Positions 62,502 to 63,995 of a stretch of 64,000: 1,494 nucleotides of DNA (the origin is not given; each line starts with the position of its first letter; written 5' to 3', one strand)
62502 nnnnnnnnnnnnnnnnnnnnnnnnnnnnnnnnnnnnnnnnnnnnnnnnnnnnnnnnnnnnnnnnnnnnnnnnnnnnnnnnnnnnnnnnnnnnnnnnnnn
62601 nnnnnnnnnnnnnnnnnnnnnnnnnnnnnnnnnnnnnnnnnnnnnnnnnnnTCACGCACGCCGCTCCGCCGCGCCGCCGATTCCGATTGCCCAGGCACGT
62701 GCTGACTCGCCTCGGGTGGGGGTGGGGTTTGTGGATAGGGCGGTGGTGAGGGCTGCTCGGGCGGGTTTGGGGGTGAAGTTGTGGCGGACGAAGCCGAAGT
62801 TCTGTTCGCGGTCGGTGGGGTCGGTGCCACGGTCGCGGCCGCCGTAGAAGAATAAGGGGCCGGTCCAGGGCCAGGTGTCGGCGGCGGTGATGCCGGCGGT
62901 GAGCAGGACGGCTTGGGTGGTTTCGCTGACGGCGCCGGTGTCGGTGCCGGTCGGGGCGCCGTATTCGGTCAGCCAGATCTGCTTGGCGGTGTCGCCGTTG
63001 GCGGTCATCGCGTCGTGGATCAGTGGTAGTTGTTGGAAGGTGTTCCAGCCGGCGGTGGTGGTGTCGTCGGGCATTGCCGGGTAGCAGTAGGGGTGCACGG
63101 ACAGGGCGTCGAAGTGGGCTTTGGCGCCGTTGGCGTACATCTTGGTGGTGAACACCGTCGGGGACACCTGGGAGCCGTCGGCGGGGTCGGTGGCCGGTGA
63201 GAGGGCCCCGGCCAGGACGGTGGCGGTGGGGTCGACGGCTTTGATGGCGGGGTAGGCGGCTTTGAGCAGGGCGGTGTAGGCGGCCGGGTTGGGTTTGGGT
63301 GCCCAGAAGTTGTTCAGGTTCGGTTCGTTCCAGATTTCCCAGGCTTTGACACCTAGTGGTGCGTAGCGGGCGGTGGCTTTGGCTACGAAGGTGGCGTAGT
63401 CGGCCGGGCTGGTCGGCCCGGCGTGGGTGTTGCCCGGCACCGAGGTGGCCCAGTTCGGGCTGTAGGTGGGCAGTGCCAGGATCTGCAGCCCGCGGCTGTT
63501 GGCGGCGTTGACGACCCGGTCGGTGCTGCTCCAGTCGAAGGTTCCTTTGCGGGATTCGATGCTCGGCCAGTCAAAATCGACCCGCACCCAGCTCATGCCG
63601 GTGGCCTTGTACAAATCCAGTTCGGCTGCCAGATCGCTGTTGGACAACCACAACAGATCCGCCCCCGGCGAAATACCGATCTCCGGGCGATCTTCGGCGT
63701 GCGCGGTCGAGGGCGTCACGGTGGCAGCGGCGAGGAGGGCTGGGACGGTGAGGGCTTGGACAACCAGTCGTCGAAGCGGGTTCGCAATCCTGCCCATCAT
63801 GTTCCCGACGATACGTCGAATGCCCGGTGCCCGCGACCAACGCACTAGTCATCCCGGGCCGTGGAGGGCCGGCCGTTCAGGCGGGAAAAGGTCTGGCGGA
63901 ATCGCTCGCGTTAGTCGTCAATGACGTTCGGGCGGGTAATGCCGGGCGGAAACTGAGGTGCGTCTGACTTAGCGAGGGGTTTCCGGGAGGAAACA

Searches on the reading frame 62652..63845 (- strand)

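Call 96: search_protein_families(library=pfam, proteins=[window:62652-63845:-], max_evalue=0.0001)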
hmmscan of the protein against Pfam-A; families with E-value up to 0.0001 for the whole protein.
window:62652-63845:- (397 aa): 2 families
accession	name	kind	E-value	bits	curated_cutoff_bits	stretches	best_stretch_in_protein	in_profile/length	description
PF00150.24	Cellulase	-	1.4e-11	44.9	23.5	1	61-306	12-244/272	Cellulase (glycosyl hydrolase family 5)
PF01229.23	Glyco_hydro_39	-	5.1e-05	22.7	26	1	156-211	137-194/472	Glycosyl hydrolases family 39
